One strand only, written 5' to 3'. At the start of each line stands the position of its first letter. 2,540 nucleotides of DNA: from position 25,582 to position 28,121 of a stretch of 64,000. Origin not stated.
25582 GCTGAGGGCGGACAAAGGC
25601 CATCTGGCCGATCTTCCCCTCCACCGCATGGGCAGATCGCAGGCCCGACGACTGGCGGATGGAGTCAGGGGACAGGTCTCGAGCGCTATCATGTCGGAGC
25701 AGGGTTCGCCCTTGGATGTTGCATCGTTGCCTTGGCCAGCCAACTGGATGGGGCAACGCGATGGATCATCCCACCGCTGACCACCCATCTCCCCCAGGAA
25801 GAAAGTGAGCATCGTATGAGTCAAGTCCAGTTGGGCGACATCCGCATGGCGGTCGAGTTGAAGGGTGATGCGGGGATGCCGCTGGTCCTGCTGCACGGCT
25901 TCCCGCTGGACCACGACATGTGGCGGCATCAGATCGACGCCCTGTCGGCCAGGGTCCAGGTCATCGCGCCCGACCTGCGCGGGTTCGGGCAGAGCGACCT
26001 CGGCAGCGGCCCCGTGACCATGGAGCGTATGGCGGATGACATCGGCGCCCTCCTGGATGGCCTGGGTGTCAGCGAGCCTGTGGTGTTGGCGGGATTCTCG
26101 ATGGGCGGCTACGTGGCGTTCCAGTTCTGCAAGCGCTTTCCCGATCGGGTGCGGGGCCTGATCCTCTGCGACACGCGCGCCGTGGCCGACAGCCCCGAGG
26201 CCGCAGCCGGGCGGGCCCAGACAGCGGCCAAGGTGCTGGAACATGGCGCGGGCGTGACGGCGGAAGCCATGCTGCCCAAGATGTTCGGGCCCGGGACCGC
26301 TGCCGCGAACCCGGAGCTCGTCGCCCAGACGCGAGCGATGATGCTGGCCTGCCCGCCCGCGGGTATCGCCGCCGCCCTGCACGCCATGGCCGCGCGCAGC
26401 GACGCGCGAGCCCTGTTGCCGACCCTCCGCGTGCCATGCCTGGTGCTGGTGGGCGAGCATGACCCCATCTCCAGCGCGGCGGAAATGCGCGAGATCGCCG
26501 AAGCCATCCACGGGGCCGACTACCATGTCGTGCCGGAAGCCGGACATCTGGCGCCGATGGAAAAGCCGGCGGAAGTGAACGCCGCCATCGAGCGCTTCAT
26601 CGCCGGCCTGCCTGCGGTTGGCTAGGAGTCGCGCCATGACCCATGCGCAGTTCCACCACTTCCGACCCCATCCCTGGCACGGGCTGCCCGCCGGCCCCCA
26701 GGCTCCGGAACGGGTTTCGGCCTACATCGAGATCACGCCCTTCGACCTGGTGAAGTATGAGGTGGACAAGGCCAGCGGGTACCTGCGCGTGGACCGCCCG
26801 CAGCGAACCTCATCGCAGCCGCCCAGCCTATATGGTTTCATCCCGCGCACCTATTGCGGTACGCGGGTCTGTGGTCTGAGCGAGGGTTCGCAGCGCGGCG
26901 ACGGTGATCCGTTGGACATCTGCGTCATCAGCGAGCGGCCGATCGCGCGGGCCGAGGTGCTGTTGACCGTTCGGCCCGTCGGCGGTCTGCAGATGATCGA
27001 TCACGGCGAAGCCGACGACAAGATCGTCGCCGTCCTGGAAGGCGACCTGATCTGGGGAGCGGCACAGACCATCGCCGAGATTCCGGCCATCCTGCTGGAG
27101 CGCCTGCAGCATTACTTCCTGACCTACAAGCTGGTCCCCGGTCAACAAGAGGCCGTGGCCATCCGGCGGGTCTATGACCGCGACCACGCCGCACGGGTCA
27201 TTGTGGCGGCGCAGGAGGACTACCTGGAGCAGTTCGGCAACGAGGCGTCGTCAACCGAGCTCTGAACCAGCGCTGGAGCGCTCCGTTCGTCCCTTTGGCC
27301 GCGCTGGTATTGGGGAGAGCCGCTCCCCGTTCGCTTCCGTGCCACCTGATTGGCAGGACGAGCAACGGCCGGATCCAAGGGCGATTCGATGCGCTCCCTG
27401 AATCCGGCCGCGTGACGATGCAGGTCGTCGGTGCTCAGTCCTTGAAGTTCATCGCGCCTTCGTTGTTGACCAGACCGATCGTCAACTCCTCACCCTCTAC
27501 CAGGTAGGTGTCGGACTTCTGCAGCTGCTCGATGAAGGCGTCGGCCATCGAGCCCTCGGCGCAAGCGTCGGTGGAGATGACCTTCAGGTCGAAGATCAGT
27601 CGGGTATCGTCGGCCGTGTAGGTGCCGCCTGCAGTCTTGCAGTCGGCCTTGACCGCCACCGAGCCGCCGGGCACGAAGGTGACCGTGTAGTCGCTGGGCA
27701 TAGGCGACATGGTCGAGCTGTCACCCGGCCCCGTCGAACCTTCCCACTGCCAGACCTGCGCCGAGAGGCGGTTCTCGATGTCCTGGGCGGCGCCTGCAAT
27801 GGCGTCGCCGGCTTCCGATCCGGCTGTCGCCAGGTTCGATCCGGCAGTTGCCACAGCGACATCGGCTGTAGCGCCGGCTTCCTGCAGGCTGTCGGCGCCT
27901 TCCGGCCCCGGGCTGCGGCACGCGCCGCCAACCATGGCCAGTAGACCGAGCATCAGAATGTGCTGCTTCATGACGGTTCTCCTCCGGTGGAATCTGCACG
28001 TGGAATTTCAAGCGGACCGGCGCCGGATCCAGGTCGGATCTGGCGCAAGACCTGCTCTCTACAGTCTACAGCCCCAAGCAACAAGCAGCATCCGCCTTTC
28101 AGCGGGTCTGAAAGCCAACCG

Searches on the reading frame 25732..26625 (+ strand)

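Call 9: search_protein_families(library=pfam, proteins=[window:25732-26625:+], max_evalue=0.001)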
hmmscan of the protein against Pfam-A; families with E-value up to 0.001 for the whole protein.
window:25732-26625:+ (297 aa): 7 families
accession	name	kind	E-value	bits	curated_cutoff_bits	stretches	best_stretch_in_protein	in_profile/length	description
PF00561.26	Abhydrolase_1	-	5.9e-34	118.3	25.8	1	50-279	2-245/245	alpha/beta hydrolase fold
PF12697.13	Abhydrolase_6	-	2.2e-28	100.8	26.3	1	51-285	1-217/217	Alpha/beta hydrolase family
PF12146.15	Hydrolase_4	-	4.4e-22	79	27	1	51-278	7-238/239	Serine aminopeptidase, S33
PF03096.20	Ndr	-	7.1e-16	58.2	23.3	1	95-293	80-279/283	Ndr family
PF00975.26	Thioesterase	-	3e-10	41.1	26.4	1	70-287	22-223/226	Thioesterase domain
PF20408.4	Abhydrolase_11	-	2.7e-07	31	27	0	94-145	54-104/193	Alpha/beta hydrolase domain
PF06821.19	Ser_hydrolase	-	1.5e-05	25.4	22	0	191-273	73-154/172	Serine hydrolase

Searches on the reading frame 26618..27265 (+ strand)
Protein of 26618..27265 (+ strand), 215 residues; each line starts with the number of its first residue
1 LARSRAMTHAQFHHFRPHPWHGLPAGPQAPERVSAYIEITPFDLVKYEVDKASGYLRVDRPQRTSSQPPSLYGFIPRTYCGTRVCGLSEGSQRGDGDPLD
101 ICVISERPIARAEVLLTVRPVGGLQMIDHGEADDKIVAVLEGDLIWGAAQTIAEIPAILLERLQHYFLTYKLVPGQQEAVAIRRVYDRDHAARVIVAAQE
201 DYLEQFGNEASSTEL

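Call 9: search_protein_families(library=pfam, proteins=[window:26618-27265:+], max_evalue=0.001)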
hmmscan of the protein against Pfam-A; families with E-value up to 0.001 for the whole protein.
window:26618-27265:+ (215 aa): 1 family
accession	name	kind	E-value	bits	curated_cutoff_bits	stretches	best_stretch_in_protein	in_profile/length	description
PF00719.24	Pyrophosphatase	-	5.4e-42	143.6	23.5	1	36-202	2-152/153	Inorganic pyrophosphatase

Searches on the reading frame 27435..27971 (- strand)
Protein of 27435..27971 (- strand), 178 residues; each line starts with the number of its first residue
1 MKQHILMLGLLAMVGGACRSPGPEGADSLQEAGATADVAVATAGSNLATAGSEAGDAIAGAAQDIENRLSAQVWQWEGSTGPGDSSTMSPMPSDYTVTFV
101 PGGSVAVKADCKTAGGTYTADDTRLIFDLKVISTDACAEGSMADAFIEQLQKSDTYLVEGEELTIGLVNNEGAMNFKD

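Call 54: search_protein_families(library=pfam, proteins=[window:27435-27971:-], max_evalue=0.001)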
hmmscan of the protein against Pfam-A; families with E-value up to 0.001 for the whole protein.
window:27435-27971:- (178 aa): 1 family
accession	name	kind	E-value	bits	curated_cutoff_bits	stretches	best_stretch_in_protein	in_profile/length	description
PF03724.22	META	-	9.3e-08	32.5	24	1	91-176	26-108/109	META domain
